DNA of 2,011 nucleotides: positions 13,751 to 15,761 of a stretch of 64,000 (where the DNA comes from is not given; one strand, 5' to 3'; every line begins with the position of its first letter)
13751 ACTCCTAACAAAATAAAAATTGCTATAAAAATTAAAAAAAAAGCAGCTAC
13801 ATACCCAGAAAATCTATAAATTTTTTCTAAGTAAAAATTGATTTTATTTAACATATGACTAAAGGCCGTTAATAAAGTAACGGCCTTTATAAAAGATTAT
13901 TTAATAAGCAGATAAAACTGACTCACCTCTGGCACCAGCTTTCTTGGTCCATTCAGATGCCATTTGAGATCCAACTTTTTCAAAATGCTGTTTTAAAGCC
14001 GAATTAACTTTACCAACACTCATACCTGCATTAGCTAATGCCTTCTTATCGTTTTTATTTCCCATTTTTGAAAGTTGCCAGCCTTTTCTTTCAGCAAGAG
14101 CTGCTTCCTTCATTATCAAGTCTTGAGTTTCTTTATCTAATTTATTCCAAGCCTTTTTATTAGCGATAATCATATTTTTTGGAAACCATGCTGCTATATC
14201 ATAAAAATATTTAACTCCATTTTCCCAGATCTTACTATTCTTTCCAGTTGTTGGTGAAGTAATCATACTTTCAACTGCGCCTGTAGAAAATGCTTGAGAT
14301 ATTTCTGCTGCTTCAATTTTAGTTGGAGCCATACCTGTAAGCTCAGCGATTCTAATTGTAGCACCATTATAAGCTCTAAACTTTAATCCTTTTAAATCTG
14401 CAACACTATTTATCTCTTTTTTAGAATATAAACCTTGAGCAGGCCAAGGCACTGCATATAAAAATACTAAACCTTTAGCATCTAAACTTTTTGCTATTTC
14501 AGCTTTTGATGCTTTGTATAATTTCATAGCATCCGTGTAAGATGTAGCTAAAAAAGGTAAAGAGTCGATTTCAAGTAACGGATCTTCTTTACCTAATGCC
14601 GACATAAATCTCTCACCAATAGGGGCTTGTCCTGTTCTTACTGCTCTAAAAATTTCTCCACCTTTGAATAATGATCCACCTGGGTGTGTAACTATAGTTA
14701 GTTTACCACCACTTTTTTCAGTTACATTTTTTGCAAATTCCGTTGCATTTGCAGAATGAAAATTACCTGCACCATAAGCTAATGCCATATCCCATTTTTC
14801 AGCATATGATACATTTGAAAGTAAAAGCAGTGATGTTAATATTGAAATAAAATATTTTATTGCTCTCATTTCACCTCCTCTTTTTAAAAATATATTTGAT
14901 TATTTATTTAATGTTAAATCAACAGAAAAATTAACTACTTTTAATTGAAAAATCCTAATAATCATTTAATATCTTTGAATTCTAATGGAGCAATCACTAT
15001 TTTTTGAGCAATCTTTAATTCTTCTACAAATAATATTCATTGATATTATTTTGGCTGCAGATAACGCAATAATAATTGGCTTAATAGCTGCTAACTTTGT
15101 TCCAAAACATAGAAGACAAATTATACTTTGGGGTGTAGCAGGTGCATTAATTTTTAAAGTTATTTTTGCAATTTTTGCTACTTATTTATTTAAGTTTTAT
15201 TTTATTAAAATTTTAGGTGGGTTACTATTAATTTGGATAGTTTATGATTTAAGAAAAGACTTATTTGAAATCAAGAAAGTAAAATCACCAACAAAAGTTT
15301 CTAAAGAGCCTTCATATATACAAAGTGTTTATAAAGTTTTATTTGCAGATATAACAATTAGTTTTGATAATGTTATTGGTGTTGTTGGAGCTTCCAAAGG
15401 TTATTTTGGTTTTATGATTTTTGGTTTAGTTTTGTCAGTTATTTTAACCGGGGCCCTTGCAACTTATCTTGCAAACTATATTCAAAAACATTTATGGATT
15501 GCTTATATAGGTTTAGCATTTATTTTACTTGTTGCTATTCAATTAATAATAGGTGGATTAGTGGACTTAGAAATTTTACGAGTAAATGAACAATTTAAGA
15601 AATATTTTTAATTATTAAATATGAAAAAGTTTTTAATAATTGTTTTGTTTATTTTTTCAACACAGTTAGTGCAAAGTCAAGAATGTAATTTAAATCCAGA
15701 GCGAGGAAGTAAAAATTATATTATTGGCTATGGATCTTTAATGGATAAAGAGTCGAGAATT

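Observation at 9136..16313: Putative complete pyroglutamate / gamma-glutamyl scavenging system: exported GGCT + TRAP + PxpABC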

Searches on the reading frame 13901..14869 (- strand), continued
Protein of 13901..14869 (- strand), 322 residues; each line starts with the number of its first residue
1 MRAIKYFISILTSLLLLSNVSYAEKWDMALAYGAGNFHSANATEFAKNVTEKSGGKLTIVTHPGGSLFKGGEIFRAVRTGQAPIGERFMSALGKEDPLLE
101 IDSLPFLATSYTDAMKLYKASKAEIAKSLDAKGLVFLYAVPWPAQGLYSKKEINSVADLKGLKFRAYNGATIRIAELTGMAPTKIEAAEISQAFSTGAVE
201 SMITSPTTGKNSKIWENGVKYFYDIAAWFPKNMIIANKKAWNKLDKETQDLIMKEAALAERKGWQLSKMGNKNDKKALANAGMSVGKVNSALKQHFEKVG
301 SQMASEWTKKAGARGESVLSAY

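Call 35: find_encoding_contigs(protein=P0172, flank=10000, max_places=2)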
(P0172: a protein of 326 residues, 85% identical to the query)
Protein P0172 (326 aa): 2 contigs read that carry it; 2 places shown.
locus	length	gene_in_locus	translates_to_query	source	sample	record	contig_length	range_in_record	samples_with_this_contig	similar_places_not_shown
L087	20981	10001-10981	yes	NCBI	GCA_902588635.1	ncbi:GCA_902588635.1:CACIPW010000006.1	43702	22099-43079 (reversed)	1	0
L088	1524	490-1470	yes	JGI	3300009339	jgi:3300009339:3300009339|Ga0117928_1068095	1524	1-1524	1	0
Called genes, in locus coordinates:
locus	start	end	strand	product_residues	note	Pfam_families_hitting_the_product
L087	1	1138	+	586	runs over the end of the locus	?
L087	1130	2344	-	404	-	PF00180:Iso_dh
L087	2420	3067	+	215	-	PF02666:PS_Dcarbxylase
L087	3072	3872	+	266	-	PF01066:CDP-OH_P_transf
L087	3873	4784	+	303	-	PF01501:Glyco_transf_8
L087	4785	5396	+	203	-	PF01728:FtsJ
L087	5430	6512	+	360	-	PF00478:IMPDH, PF01070:FMN_dh (weak), PF03060:NMO, PF00977:His_biosynth (faint), PF01645:Glu_synthase (weak)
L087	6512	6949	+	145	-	-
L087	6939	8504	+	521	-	PF00117:GATase, PF07722:Peptidase_C26, PF02540:NAD_synthase, PF01507:PAPS_reduct (weak), PF03054:tRNA_Me_trans (weak), PF00958:GMP_synt_C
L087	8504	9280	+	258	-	PF02548:Pantoate_transf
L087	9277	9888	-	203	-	PF03741:TerC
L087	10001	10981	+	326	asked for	PF03480:DctP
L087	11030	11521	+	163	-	PF04290:DctQ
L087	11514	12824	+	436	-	PF06808:DctM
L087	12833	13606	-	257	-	PF03746:LamB_YcsF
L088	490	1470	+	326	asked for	PF03480:DctP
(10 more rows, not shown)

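Call 36: find_encoding_contigs(protein=P0234, flank=10000, max_places=2)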
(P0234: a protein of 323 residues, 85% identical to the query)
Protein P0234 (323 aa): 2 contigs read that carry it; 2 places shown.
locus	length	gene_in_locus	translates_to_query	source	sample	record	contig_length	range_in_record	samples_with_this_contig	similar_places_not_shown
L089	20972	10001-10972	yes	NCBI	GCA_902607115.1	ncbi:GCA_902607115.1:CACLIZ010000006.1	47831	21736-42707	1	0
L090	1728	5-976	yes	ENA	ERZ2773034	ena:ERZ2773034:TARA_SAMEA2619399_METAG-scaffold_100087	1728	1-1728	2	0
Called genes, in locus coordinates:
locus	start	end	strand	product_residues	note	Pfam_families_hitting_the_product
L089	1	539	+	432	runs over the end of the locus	PF02321:OEP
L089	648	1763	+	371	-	PF00154:RecA_N, PF06745:ATPase (weak), PF08423:Rad51, PF27531:MT3502_N (weak), PF21096:RecA_C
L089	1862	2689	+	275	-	PF01411:tRNA-synt_2c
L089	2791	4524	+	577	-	PF01411:tRNA-synt_2c, PF07973:tRNA_SAD, PF02272:DHHA1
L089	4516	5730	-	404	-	PF00180:Iso_dh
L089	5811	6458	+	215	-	PF02666:PS_Dcarbxylase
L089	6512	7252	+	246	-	PF01066:CDP-OH_P_transf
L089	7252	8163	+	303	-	PF01501:Glyco_transf_8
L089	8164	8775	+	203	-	PF01728:FtsJ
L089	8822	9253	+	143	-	-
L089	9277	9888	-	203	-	PF03741:TerC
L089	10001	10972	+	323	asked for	PF03480:DctP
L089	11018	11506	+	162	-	PF04290:DctQ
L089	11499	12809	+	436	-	PF06808:DctM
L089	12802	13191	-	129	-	PF07681:DoxX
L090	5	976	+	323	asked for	PF03480:DctP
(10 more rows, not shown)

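Call 59: get_annotated_region(hit=H1, flank=9000)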
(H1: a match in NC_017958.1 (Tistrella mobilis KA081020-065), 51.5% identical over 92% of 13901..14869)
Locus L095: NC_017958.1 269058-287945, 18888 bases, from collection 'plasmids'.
description: Tistrella mobilis KA081020-065 plasmid pTM3, complete sequence
organism: Tistrella mobilis KA081020-065 (NCBI taxid 1110502)
taxonomy: Bacteria; Pseudomonadota; Alphaproteobacteria; Geminicoccales; Geminicoccaceae; Tistrella; Tistrella mobilis; Tistrella mobilis KA081020-065
host: -; source: -; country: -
typing (MOB-suite, as given by PLSDB): conjugative; replicon rep_cluster_10; relaxase MOBH; mating-pair formation MPF_G
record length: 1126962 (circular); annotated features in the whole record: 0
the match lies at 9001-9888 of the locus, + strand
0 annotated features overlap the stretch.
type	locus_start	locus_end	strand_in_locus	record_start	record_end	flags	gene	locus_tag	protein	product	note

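Call 60: get_annotated_region(hit=H20, flank=9000)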
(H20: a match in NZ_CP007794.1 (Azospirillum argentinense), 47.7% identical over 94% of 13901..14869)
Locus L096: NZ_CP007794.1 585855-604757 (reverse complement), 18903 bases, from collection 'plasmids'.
description: Azospirillum argentinense strain Az39 plasmid AbAZ39_p1, complete sequence
organism: Azospirillum argentinense (NCBI taxid 2970906)
taxonomy: Bacteria; Pseudomonadota; Alphaproteobacteria; Rhodospirillales; Azospirillaceae; Azospirillum; Azospirillum argentinense
host: -; source: Triticum aestivum L.,Root,wheat rhizosphere; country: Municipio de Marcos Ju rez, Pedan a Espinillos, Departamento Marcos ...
typing (MOB-suite, as given by PLSDB): non-mobilizable; replicon rep_cluster_622
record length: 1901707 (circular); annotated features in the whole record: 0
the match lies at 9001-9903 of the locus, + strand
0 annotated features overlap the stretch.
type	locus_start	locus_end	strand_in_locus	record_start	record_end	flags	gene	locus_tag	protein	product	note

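Call 63: find_encoding_contigs(protein=P0123, flank=8000, max_places=1)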
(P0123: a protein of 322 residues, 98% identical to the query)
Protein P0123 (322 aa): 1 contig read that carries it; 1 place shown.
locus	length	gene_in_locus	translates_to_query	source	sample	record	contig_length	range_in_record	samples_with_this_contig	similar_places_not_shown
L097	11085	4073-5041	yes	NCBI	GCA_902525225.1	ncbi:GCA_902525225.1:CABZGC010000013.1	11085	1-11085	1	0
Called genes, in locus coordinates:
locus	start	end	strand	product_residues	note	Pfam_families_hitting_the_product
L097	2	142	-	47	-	?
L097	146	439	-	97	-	PF10985:DUF2805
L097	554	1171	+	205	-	PF01810:LysE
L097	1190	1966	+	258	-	PF03807:F420_oxidored, PF14748:P5CR_dimer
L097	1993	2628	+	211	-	-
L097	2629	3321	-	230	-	-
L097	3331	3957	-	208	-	PF03741:TerC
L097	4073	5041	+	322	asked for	PF03480:DctP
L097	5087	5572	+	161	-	PF04290:DctQ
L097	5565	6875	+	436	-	PF06808:DctM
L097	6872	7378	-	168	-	PF07719:TPR_2 (faint), PF13181:TPR_8 (faint), PF13431:TPR_17 (faint), PF14559:TPR_19 (faint), PF00515:TPR_1 (weak)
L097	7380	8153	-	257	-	PF03746:LamB_YcsF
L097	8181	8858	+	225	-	PF02682:CT_C_D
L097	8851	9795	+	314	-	PF02626:CT_A_B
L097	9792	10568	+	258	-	PF02548:Pantoate_transf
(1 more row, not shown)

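Call 64: find_encoding_contigs(protein=P0135, flank=8000, max_places=1)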
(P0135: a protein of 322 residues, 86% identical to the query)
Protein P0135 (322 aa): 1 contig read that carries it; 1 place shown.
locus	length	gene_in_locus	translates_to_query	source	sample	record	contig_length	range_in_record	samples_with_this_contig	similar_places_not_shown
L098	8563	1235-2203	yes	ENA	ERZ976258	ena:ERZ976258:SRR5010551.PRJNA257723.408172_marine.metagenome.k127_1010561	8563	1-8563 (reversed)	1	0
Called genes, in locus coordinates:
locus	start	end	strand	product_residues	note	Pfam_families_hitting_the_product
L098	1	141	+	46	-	?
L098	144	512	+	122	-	PF00085:Thioredoxin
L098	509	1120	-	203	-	PF03741:TerC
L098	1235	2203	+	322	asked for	PF03480:DctP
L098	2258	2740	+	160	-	PF04290:DctQ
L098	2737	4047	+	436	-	PF06808:DctM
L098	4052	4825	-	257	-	PF03746:LamB_YcsF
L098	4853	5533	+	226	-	PF02682:CT_C_D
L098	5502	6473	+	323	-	PF02626:CT_A_B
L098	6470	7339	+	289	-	PF00892:EamA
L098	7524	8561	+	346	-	?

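Call 65: find_encoding_contigs(protein=P0157, flank=8000, max_places=2)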
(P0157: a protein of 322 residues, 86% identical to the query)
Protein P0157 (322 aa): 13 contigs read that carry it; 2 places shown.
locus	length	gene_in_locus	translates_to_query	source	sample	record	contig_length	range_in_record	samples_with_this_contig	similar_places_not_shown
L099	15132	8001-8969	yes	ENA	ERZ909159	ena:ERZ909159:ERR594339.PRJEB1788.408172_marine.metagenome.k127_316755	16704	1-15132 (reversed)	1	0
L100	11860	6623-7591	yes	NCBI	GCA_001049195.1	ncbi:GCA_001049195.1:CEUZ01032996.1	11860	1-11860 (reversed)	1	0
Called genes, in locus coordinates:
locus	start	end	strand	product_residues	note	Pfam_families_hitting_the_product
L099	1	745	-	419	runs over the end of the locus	PF00180:Iso_dh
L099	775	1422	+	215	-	PF02666:PS_Dcarbxylase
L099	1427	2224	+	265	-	PF01066:CDP-OH_P_transf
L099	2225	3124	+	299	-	PF01501:Glyco_transf_8 (weak)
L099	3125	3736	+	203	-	PF01728:FtsJ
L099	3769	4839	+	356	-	PF00478:IMPDH, PF03060:NMO, PF01729:QRPTase_C (faint), PF01070:FMN_dh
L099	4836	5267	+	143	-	-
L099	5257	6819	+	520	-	PF00117:GATase, PF07722:Peptidase_C26, PF02540:NAD_synthase (weak), PF01171:ATP_bind_3 (weak), PF01507:PAPS_reduct (weak), PF03054:tRNA_Me_trans (weak), PF00958:GMP_synt_C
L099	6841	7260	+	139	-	PF00903:Glyoxalase, PF13669:Glyoxalase_4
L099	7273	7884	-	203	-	PF03741:TerC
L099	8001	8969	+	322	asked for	PF03480:DctP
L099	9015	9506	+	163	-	PF04290:DctQ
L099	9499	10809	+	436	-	PF06808:DctM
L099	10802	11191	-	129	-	PF07681:DoxX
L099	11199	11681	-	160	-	PF13431:TPR_17 (faint), PF00515:TPR_1 (faint), PF07719:TPR_2 (faint), PF13181:TPR_8 (faint), PF04212:MIT (weak), PF13428:TPR_14 (faint), PF14559:TPR_19 (faint)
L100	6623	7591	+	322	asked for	PF03480:DctP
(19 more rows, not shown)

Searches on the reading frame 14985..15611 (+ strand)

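Call 3: search_protein_families(library=pfam, proteins=[window:14985-15611:+], max_evalue=0.01)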
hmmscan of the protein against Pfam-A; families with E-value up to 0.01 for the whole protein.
window:14985-15611:+ (208 aa): 1 family
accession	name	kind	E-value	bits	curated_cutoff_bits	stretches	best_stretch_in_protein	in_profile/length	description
PF03741.22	TerC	-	1.3e-40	139.5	27.8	1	15-189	2-176/178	Integral membrane protein TerC family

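Call 4: search_protein_families(library=ncbifam, proteins=[window:14985-15611:+], max_evalue=0.01)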
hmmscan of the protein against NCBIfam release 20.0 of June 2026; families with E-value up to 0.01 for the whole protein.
window:14985-15611:+ (208 aa): 3 families
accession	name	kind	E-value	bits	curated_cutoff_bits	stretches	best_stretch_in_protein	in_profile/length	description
TIGR03717.1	R_switched_YjbE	subfamily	3e-45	154.1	134.8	1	13-189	2-174/176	YjbE family putative metal transport protein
TIGR03716.1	R_switched_YkoY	subfamily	7e-22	78.1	138.5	1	12-205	1-193/220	integral membrane protein, YkoY family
TIGR03718.1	R_switched_Alx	subfamily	4e-05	23.2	246.4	1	19-92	72-148/303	TerC/Alx family metal homeostasis membrane protein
